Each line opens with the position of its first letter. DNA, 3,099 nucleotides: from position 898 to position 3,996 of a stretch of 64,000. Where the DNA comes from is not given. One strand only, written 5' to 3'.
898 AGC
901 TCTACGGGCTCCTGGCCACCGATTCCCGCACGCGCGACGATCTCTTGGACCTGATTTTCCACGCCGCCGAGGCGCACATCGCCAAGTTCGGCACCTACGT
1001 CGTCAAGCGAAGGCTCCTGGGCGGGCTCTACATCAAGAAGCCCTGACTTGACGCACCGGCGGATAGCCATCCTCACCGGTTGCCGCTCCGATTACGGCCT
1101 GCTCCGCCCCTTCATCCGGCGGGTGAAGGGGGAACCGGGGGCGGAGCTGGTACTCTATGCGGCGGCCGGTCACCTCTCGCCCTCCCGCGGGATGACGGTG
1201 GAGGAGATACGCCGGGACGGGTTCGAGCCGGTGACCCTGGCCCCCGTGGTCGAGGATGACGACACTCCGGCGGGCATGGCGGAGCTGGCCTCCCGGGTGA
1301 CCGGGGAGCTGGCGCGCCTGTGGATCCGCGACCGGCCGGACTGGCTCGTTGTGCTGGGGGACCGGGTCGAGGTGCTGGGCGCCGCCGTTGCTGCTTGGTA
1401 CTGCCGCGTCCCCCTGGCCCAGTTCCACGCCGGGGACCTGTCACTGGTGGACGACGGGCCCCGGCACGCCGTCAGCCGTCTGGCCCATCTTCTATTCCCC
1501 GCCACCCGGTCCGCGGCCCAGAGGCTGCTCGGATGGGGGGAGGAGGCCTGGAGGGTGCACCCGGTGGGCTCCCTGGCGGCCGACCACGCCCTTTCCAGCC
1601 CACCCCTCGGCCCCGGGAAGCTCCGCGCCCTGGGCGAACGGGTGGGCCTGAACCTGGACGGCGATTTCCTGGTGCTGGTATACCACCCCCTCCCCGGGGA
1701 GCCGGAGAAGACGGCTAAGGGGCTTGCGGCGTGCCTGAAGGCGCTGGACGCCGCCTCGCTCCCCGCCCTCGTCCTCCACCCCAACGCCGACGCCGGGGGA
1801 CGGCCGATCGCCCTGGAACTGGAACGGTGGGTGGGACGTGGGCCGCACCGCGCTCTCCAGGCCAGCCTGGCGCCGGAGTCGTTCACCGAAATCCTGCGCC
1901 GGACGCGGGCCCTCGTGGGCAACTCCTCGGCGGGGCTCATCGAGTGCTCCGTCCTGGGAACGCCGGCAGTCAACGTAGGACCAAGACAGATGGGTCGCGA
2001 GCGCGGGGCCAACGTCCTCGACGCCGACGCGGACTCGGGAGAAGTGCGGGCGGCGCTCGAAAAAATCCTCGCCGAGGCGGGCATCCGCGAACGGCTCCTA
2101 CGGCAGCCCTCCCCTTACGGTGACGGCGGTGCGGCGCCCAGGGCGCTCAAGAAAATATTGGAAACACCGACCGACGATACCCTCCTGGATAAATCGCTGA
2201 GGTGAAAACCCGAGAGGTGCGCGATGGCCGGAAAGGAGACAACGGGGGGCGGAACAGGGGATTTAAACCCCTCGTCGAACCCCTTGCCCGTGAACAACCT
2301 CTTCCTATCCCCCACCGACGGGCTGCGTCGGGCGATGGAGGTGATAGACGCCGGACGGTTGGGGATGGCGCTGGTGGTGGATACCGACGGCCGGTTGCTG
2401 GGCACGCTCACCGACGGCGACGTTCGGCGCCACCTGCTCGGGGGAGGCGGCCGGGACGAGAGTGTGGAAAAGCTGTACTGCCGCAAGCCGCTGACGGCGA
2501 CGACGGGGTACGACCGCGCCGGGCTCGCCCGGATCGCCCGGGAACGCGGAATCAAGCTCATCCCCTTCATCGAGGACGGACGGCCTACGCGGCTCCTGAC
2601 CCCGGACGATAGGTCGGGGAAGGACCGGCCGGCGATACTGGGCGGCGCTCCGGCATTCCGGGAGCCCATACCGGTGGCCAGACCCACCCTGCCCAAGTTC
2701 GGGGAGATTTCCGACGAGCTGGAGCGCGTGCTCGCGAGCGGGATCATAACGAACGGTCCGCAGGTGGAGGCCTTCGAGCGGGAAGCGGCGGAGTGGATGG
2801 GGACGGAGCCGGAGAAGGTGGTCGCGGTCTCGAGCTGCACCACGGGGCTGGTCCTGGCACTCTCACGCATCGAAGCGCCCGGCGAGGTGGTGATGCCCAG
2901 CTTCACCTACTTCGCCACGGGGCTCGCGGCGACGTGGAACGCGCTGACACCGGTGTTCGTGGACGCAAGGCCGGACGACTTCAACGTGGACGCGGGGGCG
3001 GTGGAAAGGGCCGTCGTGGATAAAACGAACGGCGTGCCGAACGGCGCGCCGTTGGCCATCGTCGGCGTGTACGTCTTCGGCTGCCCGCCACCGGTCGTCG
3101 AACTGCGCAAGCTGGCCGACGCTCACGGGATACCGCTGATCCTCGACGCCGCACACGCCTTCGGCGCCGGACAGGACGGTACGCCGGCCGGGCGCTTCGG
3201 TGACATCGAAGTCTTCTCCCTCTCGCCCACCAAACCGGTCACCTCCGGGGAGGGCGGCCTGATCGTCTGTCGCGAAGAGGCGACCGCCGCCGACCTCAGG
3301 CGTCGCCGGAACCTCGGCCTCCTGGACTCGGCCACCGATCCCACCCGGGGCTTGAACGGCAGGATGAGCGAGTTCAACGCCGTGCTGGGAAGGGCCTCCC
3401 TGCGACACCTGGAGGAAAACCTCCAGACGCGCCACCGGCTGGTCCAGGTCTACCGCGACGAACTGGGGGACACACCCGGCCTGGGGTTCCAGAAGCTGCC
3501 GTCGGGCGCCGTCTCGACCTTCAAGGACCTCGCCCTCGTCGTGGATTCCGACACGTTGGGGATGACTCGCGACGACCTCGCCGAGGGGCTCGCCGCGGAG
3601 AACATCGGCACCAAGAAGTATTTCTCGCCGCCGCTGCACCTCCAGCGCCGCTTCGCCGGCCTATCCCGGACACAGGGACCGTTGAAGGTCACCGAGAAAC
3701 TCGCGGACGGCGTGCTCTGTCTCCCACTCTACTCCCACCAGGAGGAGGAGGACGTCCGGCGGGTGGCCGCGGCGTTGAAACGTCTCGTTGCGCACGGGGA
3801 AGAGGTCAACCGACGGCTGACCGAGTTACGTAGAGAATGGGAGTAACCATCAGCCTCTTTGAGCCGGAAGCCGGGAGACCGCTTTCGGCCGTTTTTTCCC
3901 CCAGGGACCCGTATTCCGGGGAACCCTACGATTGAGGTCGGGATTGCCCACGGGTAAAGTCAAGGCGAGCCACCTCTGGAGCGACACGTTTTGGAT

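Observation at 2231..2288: Recurring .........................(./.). palindromic element found three times, each immediately 5' of a gene start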

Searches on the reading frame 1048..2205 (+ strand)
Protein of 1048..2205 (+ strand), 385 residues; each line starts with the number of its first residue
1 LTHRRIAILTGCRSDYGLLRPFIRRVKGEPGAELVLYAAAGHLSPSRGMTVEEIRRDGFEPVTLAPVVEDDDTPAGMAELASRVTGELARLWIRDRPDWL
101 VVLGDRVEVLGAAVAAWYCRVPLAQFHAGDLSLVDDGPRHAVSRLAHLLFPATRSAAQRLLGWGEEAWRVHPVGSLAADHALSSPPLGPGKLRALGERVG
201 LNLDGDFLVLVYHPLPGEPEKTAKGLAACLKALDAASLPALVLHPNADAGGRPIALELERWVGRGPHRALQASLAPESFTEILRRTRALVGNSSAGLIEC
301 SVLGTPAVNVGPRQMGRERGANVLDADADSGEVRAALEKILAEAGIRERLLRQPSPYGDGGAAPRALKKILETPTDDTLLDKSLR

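Call 69: search_protein_families(library=pfam, proteins=[window:1048-2205:+], max_evalue=0.00001)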
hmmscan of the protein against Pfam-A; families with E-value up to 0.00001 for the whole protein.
window:1048-2205:+ (385 aa): 1 family
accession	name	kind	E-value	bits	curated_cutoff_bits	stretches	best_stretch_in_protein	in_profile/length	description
PF02350.25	Epimerase_2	-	1.8e-54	185.3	30.6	1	25-370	2-346/347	UDP-N-acetylglucosamine 2-epimerase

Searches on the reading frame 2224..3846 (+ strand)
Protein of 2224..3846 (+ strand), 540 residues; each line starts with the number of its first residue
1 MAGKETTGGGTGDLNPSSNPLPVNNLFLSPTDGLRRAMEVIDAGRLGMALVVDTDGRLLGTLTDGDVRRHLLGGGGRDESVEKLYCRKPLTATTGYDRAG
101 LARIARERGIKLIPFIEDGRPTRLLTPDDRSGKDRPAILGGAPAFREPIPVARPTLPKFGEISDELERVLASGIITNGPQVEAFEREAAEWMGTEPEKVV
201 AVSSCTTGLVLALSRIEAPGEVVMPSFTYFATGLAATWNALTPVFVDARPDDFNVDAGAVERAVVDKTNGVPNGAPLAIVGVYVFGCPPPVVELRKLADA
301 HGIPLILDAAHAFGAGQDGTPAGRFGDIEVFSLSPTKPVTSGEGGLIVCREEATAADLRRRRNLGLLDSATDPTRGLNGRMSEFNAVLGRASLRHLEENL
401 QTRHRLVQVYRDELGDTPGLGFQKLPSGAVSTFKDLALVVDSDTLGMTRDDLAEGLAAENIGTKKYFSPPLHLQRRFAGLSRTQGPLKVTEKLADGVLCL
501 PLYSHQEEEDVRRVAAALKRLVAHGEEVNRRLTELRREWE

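Call 69: search_protein_families(library=pfam, proteins=[window:2290-3846:+], max_evalue=0.00001)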
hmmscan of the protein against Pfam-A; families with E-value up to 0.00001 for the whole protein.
window:2290-3846:+ (518 aa): 3 families
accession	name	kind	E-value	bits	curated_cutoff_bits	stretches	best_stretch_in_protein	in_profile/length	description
PF01041.23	DegT_DnrJ_EryC1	-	7e-85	285.8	19.8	1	139-496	6-359/360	DegT/DnrJ/EryC1/StrS aminotransferase family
PF00155.27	Aminotran_1_2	-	7.4e-09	35.7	19.7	1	159-297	44-196/361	Aminotransferase class I and II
PF00571.33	CBS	-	2e-06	28.5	24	0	4-50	10-56/57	CBS domain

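Call 70: find_homologous_proteins(query=window:2224-3846:+, max_evalue=1e-50)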
Query window:2224-3846:+ (540 aa): 1009 proteins with E <= 1e-50 among 8000 candidates; the best 120 are listed.
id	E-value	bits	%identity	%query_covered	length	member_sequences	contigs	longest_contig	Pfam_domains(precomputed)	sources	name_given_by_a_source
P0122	0.0e+0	1154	100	96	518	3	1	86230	PF00155.28,PF00571.34,PF01041.24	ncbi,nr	ncbi:MAG TPA: aminotransferase class I/II-fold pyridoxal phosphate-dependent enzyme [bacterium]|nr:a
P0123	0.0e+0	1046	88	100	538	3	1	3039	PF00155.28,PF00571.34,PF01041.24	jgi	-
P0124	3.9e-298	1008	87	96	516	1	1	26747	PF00155.28,PF00571.34,PF01041.24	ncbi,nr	ncbi:MAG: aminotransferase class I/II-fold pyridoxal phosphate-dependent enzyme [bacterium]|nr:amino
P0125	1.7e-297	1006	88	96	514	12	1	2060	PF00155.28,PF00571.34,PF01041.24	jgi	jgi:dTDP-4-amino-4,6-dideoxygalactose transaminase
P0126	1.9e-280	949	83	96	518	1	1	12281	PF00155.28,PF00571.34,PF01041.24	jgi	jgi:dTDP-4-amino-4,6-dideoxygalactose transaminase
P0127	2.4e-276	936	83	96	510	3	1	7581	PF00155.28,PF01041.24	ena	-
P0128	1.9e-275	933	82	96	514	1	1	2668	PF00155.28,PF01041.24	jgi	jgi:dTDP-4-amino-4,6-dideoxygalactose transaminase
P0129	1.3e-240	818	71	96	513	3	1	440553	PF00155.28,PF01212.28,PF00571.34,PF01041.24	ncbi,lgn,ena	-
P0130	6.9e-239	812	71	96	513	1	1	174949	PF00155.28,PF00571.34,PF01041.24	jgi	jgi:dTDP-4-amino-4,6-dideoxygalactose transaminase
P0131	6.9e-234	796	69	96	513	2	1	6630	PF00155.28,PF01212.28,PF00571.34,PF01041.24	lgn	-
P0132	1.7e-231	788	87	77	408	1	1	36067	PF00155.28,PF01041.24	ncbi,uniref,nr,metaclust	ncbi:MAG: hypothetical protein A2Y64_04635 [Candidatus Coatesbacteria bacterium RBG_13_66_14]|uniref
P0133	2.5e-191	655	60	96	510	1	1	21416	PF00155.28,PF00571.34,PF01041.24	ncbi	-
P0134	1.8e-190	652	58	96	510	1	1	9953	PF00155.28,PF00571.34,PF01041.24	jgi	-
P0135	8.2e-189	647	59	96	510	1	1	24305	PF00155.28,PF00571.34,PF01041.24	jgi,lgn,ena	-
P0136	1.6e-186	639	59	95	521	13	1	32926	PF00155.28,PF01212.28,PF00571.34,PF01041.24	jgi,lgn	jgi:dTDP-4-amino-4,6-dideoxygalactose transaminase/CBS domain-containing protein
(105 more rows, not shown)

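Call 72: find_encoding_contigs(protein=P0123, flank=600, max_places=1)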
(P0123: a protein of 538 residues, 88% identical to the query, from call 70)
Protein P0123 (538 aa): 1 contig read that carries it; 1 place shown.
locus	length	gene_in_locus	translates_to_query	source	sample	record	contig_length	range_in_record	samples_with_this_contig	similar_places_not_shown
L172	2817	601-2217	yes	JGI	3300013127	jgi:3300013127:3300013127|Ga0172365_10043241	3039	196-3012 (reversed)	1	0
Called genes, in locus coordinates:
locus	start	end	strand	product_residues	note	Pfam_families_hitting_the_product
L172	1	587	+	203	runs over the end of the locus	?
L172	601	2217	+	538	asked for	PF00571:CBS (weak), PF00155:Aminotran_1_2, PF01041:DegT_DnrJ_EryC1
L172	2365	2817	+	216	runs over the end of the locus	?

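Call 73: find_encoding_contigs(protein=P0124, flank=600, max_places=1)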
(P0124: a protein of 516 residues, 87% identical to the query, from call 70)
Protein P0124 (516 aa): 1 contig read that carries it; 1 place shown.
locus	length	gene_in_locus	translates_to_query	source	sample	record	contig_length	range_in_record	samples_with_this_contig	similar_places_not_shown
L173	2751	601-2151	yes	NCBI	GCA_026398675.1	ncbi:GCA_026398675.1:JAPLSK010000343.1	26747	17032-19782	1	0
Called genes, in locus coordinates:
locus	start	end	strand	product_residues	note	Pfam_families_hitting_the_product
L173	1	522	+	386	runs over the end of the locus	PF02350:Epimerase_2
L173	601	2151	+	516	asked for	PF00571:CBS (weak), PF00155:Aminotran_1_2, PF01041:DegT_DnrJ_EryC1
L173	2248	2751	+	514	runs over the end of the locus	PF01943:Polysacc_synt (weak)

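Call 74: find_encoding_contigs(protein=P0126, flank=600, max_places=1)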
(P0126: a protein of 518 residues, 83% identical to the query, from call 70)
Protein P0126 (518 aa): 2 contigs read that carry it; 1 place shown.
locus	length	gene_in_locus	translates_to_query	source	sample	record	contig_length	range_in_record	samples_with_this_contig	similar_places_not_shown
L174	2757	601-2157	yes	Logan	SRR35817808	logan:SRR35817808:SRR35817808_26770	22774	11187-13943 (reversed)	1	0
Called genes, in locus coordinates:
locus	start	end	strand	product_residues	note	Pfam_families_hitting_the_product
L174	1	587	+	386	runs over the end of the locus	PF02350:Epimerase_2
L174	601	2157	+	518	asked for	PF00571:CBS (faint), PF00155:Aminotran_1_2, PF01041:DegT_DnrJ_EryC1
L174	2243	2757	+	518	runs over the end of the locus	PF01943:Polysacc_synt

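Call 77: find_encoding_contigs(protein=P0122, flank=300, max_places=2)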
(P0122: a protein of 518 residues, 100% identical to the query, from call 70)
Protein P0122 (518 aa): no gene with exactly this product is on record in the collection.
